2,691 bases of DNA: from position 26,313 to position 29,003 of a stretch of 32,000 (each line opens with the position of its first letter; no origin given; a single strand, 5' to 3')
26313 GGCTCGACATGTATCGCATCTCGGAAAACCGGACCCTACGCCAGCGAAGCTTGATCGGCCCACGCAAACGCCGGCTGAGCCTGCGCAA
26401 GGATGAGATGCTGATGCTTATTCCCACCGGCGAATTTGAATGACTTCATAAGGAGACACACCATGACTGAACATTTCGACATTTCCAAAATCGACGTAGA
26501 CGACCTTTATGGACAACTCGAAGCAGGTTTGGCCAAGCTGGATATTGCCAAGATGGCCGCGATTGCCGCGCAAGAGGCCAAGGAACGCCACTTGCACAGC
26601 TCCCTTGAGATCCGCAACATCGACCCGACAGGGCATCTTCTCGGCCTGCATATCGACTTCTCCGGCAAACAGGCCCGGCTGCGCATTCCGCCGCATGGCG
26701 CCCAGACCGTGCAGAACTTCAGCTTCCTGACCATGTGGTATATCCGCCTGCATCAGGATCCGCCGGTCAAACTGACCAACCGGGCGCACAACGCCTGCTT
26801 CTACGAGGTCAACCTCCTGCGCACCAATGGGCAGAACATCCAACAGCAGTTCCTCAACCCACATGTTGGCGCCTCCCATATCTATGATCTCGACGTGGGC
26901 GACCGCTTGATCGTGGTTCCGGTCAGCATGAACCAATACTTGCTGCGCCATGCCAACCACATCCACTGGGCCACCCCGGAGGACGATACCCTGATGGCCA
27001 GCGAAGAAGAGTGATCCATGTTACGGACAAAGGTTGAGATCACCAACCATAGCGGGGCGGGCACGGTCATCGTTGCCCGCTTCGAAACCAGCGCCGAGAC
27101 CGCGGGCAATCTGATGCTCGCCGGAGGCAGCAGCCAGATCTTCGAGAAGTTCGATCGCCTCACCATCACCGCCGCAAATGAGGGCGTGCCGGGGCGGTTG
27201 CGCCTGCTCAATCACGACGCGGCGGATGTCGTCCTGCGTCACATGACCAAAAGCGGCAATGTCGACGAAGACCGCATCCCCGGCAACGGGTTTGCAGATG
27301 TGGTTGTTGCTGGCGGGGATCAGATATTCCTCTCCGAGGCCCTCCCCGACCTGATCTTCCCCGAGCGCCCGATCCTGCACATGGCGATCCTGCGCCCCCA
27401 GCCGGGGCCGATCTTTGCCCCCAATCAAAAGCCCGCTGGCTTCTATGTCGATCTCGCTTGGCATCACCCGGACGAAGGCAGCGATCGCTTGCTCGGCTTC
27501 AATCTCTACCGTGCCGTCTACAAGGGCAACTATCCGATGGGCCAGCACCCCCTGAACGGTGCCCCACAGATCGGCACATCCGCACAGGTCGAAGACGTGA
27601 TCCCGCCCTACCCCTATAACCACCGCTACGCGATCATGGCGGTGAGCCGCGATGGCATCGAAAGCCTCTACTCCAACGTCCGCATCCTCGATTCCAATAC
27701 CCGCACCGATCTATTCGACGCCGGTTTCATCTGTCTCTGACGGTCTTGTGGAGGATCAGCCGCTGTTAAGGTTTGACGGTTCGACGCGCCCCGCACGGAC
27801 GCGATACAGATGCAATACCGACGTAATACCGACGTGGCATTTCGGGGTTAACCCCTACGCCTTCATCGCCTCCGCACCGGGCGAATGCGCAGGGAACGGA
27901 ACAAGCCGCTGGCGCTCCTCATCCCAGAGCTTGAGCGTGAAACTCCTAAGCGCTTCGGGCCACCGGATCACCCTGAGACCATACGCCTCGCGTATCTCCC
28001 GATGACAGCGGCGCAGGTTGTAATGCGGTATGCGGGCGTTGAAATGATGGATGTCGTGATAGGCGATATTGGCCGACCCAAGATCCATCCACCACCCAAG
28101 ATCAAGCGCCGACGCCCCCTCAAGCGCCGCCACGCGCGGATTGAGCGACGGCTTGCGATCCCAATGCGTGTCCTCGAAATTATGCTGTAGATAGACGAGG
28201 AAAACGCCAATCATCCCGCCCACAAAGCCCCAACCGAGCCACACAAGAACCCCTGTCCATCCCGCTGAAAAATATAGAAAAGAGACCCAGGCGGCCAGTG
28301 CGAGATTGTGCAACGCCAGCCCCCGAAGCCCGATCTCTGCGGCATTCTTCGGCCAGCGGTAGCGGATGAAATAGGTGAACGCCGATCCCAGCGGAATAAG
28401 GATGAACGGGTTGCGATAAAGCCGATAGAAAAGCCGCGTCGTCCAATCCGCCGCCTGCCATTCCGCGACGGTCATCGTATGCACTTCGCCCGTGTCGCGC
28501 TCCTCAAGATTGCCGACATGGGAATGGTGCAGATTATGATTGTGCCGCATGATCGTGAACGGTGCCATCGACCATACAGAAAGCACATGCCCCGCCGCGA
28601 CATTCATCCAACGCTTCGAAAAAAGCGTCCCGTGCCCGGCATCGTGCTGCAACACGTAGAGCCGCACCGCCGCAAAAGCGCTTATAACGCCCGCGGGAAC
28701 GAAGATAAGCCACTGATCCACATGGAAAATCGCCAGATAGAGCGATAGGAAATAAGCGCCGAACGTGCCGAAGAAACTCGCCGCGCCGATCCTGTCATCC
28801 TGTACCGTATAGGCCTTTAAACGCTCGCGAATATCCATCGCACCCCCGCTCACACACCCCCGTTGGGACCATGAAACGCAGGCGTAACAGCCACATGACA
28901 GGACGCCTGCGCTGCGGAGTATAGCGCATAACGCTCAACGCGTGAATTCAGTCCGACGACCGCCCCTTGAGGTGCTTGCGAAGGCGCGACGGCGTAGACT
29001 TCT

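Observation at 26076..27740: Orphan three-gene operon of unassignable, signal-less, beta-rich proteins with a shared module and an FN3-like tail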

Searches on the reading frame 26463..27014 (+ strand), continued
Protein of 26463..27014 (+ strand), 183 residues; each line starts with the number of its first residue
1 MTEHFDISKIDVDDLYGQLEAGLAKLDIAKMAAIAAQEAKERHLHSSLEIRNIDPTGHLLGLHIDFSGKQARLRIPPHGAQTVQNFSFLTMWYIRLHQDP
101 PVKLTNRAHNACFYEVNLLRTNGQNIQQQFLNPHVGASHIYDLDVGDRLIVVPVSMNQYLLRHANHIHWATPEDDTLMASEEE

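Call 82: search_protein_families(library=pfam, proteins=[L011:1256-3832:+, L011:3954-5441:+, L011:7315-7896:-, L011:8193-8939:+, L011:8936-9721:+, L017:2495-3919:-, L017:3449-4300:+, L017:6260-7045:-, L017:7042-7686:-, L017:8978-10474:-], max_evalue=0.00001)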
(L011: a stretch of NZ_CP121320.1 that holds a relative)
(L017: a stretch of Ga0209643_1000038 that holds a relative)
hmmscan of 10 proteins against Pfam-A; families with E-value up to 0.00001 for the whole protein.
L011:1256-3832:+ (858 aa): 1 family
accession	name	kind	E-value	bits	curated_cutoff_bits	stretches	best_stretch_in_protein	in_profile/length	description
PF01804.23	Penicil_amidase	-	5.1e-203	677.3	21.3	1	87-843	1-669/675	Penicillin amidase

L011:3954-5441:+ (495 aa): 2 families
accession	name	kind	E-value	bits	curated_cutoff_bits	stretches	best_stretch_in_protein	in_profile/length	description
PF12146.15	Hydrolase_4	-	7.9e-12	45.4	27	1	56-185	6-127/239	Serine aminopeptidase, S33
PF00561.26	Abhydrolase_1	-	1.6e-10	41.5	25.8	1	55-176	1-111/245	alpha/beta hydrolase fold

L011:7315-7896:- (193 aa): 1 family
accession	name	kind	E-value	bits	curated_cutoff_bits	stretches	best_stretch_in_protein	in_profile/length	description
PF14559.12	TPR_19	-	1.8e-06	28.6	25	0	121-169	5-53/68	Tetratricopeptide repeat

L011:8193-8939:+ (248 aa): 3 families
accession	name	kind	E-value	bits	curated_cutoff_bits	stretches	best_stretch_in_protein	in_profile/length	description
PF04542.20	Sigma70_r2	-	2.5e-17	62.9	24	1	95-156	6-69/71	Sigma-70 region 2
PF08281.18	Sigma70_r4_2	-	5.4e-14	52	25.7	1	185-236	3-54/54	Sigma-70, region 4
PF22029.2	PhyR_sigma2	-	7e-10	39.2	27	1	95-144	5-54/55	Sigma2 domain of PhyR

L011:8936-9721:+ (261 aa): 0 families

L017:2495-3919:- (474 aa): 0 families

L017:3449-4300:+ (283 aa): 6 families
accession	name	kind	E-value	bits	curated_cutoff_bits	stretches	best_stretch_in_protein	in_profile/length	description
PF13649.12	Methyltransf_25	-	2.5e-10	41.3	27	1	123-205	2-90/97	Methyltransferase domain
PF08241.18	Methyltransf_11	-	2.9e-10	41.1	21.2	1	123-214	1-93/95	Methyltransferase domain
PF08242.18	Methyltransf_12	-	8.6e-10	39.7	30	1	123-209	1-93/98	Methyltransferase domain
PF13847.12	Methyltransf_31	-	3e-07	30.7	27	1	121-220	6-113/145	Methyltransferase domain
PF13489.12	Methyltransf_23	-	4.2e-07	30.3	27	1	106-258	8-162/164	Methyltransferase domain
PF07719.23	TPR_2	-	7.8e-06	26.1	27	0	26-55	5-34/34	Tetratricopeptide repeat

L017:6260-7045:- (261 aa): 0 families

L017:7042-7686:- (214 aa): 3 families
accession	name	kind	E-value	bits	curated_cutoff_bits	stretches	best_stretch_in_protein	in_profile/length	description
PF04542.20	Sigma70_r2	-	2.2e-17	63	24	1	61-122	6-69/71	Sigma-70 region 2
PF08281.18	Sigma70_r4_2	-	8.4e-15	54.6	25.7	1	153-202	5-54/54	Sigma-70, region 4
PF22029.2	PhyR_sigma2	-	2.7e-10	40.6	27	1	61-110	5-54/55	Sigma2 domain of PhyR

L017:8978-10474:- (498 aa): 1 family
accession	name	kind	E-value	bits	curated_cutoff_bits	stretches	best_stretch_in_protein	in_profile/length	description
PF01804.23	Penicil_amidase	-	1.1e-115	388.6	21.3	1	2-483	225-669/675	Penicillin amidase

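Call 84: search_dna_similar(query=window:26463-27011:+, collection=plasmids, mode=protein, max_evalue=0.001, max_rows=10)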
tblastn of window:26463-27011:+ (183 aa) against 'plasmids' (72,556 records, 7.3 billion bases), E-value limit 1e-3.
No match.

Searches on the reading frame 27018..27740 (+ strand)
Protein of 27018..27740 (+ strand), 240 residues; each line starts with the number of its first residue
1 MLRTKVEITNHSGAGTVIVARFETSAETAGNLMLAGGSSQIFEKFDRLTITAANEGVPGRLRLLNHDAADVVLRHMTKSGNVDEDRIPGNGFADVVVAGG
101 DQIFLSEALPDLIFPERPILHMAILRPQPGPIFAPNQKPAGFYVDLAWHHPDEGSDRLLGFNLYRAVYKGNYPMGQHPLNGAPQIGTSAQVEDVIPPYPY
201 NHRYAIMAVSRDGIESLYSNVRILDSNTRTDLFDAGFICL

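Call 3: search_protein_families(library=pfam, proteins=[window:27018-27740:+], max_evalue=10)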
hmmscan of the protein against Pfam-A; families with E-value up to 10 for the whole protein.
window:27018-27740:+ (240 aa): 0 families

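Call 4: search_protein_families(library=ncbifam, proteins=[window:27018-27740:+], max_evalue=10)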
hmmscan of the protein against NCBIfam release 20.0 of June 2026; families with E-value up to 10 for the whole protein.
window:27018-27740:+ (240 aa): 0 families

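Call 5: search_protein_families(library=padloc, proteins=[window:27018-27740:+], max_evalue=10)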
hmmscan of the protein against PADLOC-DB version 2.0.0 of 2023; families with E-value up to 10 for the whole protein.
window:27018-27740:+ (240 aa): 0 families

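Call 6: search_protein_families(library=phrogs, proteins=[window:27018-27740:+], max_evalue=10)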
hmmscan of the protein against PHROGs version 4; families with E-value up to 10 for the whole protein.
window:27018-27740:+ (240 aa): 0 families

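Call 8: find_homologous_proteins(query=window:27018-27740:+, max_evalue=0.01)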
Query window:27018-27740:+ (240 aa): 4 proteins with E <= 0.01 among 415 candidates.
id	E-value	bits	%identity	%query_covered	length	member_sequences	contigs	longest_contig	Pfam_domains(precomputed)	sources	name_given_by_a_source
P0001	2.7e-158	543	100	100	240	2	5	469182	-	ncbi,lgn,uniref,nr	ncbi:hypothetical protein [Shimia sp. FJ5]|uniref:hypothetical protein n=1 Tax=Shimia sp. FJ5 TaxID=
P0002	1.5e-81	292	57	99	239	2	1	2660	-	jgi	jgi:hypothetical protein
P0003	3.2e-74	268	54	100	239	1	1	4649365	-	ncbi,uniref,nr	ncbi:hypothetical protein [Polymorphum gilvum]|uniref:Fibronectin type-III domain-containing protein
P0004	1.5e-67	246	51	100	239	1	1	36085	-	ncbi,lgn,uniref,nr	ncbi:hypothetical protein [Afifella pfennigii]|uniref:hypothetical protein n=1 Tax=Afifella pfennigi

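Call 9: find_encoding_contigs(protein=P0003, flank=8000, max_places=3)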
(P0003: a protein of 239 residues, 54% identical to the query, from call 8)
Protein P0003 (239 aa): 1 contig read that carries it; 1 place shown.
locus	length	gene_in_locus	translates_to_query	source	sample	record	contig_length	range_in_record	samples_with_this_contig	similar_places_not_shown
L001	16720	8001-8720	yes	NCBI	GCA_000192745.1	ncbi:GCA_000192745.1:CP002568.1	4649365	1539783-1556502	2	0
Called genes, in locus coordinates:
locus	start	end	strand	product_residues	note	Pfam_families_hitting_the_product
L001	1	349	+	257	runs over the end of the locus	PF17773:UPF0176_N, PF00581:Rhodanese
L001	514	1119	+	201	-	-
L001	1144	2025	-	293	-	PF08450:SGL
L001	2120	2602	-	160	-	PF12802:MarR_2 (weak), PF13404:HTH_AsnC-type, PF13412:HTH_24, PF13545:HTH_Crp_2 (faint), PF01047:MarR, PF22451:NirdL-like_HTH (faint), PF01037:AsnC_trans_reg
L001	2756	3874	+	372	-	PF05222:AlaDh_PNT_N, PF07992:Pyr_redox_2 (weak), PF01262:AlaDh_PNT_C, PF01488:Shikimate_DH (weak)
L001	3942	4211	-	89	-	PF13441:Gly-zipper_YMGG, PF13488:Gly-zipper_Omp (weak)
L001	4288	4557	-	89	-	PF13441:Gly-zipper_YMGG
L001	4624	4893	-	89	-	PF13441:Gly-zipper_YMGG, PF13488:Gly-zipper_Omp (weak)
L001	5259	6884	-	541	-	PF00342:PGI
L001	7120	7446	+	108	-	-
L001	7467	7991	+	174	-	-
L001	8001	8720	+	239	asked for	-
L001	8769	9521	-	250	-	PF00005:ABC_tran, PF02463:SMC_N (faint), PF13304:AAA_21 (weak)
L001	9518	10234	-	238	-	PF02361:CbiQ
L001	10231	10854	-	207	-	PF27549:HI_1622_C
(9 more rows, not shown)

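Call 10: find_encoding_contigs(protein=P0004, flank=8000, max_places=3)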
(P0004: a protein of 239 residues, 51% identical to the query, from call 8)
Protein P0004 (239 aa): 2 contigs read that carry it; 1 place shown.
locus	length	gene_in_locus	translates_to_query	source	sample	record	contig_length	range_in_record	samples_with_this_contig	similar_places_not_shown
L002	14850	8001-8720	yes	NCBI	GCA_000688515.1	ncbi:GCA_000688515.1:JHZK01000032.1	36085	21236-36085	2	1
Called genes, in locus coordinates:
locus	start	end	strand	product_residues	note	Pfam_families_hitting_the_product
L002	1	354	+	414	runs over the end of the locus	PF20706:GT4-conflict, PF00534:Glycos_transf_1, PF13692:Glyco_trans_1_4, PF13524:Glyco_trans_1_2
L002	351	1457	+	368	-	PF00534:Glycos_transf_1, PF13692:Glyco_trans_1_4, PF13524:Glyco_trans_1_2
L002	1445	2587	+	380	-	PF04101:Glyco_tran_28_C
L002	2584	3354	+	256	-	-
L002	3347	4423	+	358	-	PF09037:Sulphotransf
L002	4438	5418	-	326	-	PF14099:Polysacc_lyase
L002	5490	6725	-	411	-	PF00999:Na_H_Exchanger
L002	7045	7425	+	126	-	-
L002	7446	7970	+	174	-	-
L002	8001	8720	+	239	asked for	-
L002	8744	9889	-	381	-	PF02771:Acyl-CoA_dh_N, PF02770:Acyl-CoA_dh_M, PF00441:Acyl-CoA_dh_1, PF08028:Acyl-CoA_dh_2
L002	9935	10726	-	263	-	PF00378:ECH_1, PF16113:ECH_2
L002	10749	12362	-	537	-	PF00501:AMP-binding, PF13193:AMP-binding_C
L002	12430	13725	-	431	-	PF06808:DctM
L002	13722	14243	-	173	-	PF04290:DctQ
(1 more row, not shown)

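Call 11: find_encoding_contigs(protein=P0002, flank=8000, max_places=3)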
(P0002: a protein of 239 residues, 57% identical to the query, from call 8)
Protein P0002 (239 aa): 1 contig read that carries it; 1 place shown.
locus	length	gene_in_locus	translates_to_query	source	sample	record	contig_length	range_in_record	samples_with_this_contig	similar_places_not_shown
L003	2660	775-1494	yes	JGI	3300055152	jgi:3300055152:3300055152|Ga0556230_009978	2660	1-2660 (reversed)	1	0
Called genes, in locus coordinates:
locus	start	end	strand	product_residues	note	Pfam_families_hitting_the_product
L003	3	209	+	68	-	?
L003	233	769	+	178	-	-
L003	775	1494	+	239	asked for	-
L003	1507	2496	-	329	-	PF00487:FA_desaturase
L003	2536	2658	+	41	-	?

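Call 26: search_solved_structures(query=A3, max_evalue=10)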
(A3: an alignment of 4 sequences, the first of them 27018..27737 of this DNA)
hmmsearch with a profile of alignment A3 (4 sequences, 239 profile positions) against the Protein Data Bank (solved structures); distinct sequences matched with E-value up to 10: 7.
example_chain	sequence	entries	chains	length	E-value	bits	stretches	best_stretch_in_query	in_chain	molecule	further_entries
1js8_A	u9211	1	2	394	0.077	15.6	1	29-83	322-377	Hemocyanin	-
2dlh_A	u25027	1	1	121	0.46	13.1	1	136-181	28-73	Receptor-type tyrosine-protein phosphatase delta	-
1x5k_A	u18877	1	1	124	0.84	12.2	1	131-200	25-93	Neogenin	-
4yfe_A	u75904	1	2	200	0.89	12.1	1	134-180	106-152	Receptor-type tyrosine-protein phosphatase delta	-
1bj8_A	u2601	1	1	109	1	11.9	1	122-207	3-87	GP130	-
1qg3_A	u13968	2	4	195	1.2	11.7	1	140-207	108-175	PROTEIN (INTEGRIN BETA-4 SUBUNIT) | Integrin beta-4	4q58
3f7q_A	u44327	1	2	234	1.8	11.2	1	140-207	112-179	Integrin beta-4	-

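Call 35: predict_structure(alignment_id=A3)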
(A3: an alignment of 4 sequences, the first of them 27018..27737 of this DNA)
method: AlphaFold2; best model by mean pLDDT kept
length: 240 residues; sequences in the alignment: 4
mean_pLDDT: 77.7   pTM: 0.52
mean pLDDT of the five models: 77.7, 77.3, 76.7, 73.1, 65.6
residues with pLDDT >= 90: 43; 70-90: 135; 50-70: 46; < 50: 16
segments of 3 or more residues with pLDDT < 50: 227-232, 234-240
pLDDT, mean of each block of 10 residues (from residue 1): 80 82 74 89 84 81 89 91 90 91 82 79 71 54 82 85 78 74 86 59 81 80 57 45
secondary structure, 60 per line:
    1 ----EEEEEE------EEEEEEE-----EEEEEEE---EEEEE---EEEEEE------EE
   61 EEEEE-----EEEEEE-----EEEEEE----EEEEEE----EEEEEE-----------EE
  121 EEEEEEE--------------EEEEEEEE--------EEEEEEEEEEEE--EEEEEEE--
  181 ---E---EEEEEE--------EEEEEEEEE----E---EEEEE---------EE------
elements in order: E5-10 E17-23 E29-35 E39-43 E47-52 E59-65 E71-76 E82-87 E92-97 E102-107 E119-127 E142-149 E158-169 E172-178 E188-193 E202-210 E219-223

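Call 39: fold_search(model_id=the predicted structure, library=pdb)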
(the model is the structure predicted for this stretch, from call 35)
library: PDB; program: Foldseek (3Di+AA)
matches with E <= 10: 1376; with E <= 0.001: 30
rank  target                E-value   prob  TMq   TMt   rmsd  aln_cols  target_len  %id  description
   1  5fo7_A                4.6e-05  0.99  0.22  0.10  23.3       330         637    9  Crystal Structure of Human Complement C3b at 2.8 Angstrom resolution (released 2016-04-06)
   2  2a74_D                8.0e-05  0.99  0.23  0.11  23.0       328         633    9  Human Complement Component C3c (released 2005-09-27)
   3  4kgj_B                9.3e-05  1.00  0.31  0.13  20.6       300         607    9  Crystal structure of human alpha-L-iduronidase complex with 5-fluoro-alpha-L-idopyranosyluronic acid fluoride (released 2013-09-18)
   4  4mj4_A                1.1e-04  1.00  0.30  0.13  21.0       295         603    9  Human iduronidase apo structure P21 form (released 2013-09-18)
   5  6i6r_B                1.1e-04  1.00  0.30  0.14  20.7       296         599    9  New Irreversible a-l-Iduronidase Inhibitors and Activity-Based Probes (released 2018-12-05)
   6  4obs_A                1.3e-04  1.00  0.31  0.14  21.0       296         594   10  Crystal structure of human alpha-L-iduronidase in the P212121 form (released 2015-01-14)
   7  7y8s_A                1.5e-04  1.00  0.27  0.24  21.9       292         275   11  Crystal structure of sDscam FNIII1-3 domains, isoform beta2v6 (released 2023-05-24)
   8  7zgj_A                1.5e-04  0.99  0.23  0.11  24.0       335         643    9  Trypanosoma brucei gambiense ISG65 in complex with human complement component C3 (released 2023-04-05)
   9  6ru5_A                1.6e-04  0.98  0.23  0.11  21.9       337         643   11  human complement C3 in complex with the hC3Nb1 nanobody (released 2019-08-21)
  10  8oq3_A                1.7e-04  0.98  0.22  0.05  22.0       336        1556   10  Structure of methylamine treated human complement C3 (released 2024-02-21)
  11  6i6x_B                2.1e-04  1.00  0.30  0.13  20.6       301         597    9  New Irreversible a-l-Iduronidase Inhibitors and Activity-Based Probes (released 2018-12-05)
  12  6i6r_A                2.2e-04  1.00  0.29  0.13  21.4       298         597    9  New Irreversible a-l-Iduronidase Inhibitors and Activity-Based Probes (released 2018-12-05)
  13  8eok_G                2.2e-04  0.98  0.23  0.11  23.4       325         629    9  Structure of the C3bB proconvertase in complex with lufaxin and factor Xa (released 2023-08-30)
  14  4obr_B                2.4e-04  1.00  0.31  0.13  20.1       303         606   10  Crystal structure of human alpha-L-iduronidase complex with alpha-L-iduronic acid (released 2015-01-14)
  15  3hs0_A                2.8e-04  0.98  0.23  0.11  22.8       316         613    8  Cobra Venom Factor (CVF) in complex with human factor B (released 2009-07-07)
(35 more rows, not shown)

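Call 77: list_cluster_members(proteins=[P0003, P0007, P0031])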
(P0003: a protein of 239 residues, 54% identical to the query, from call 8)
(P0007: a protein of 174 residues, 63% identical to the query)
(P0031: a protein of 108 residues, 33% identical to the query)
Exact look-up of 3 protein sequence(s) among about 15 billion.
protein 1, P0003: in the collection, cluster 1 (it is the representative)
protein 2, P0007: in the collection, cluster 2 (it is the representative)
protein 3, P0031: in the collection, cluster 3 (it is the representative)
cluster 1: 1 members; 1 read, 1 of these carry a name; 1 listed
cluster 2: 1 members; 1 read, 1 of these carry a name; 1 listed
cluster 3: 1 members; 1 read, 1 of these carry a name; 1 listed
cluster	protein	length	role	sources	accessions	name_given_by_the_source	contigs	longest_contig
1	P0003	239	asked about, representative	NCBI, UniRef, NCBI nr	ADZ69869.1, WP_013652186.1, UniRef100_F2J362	hypothetical protein [Polymorphum gilvum] | Fibronectin type-III domain-containing protein n=1 Tax=Polymorphum gilvum (strain LMG ...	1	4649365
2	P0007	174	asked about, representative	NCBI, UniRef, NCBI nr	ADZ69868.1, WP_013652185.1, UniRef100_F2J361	hypothetical protein [Polymorphum gilvum] | Uncharacterized protein n=1 Tax=Polymorphum gilvum (strain LMG 25793 / CGMCC 1.9160 / ...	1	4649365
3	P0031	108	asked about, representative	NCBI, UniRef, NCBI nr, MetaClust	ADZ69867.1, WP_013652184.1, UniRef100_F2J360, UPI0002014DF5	hypothetical protein [Polymorphum gilvum] | Uncharacterized protein n=1 Tax=Polymorphum gilvum (strain LMG 25793 / CGMCC 1.9160 / ... | status=active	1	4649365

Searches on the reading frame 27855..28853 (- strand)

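Call 57: search_protein_families(library=pfam, proteins=[window:27855-28853:-], max_evalue=0.01)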
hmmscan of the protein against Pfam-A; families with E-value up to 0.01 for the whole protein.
window:27855-28853:- (332 aa): 1 family
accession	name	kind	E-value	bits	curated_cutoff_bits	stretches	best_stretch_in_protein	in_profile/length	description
PF00487.30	FA_desaturase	-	2.1e-30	106.8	29.7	1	47-293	2-244/253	Fatty acid desaturase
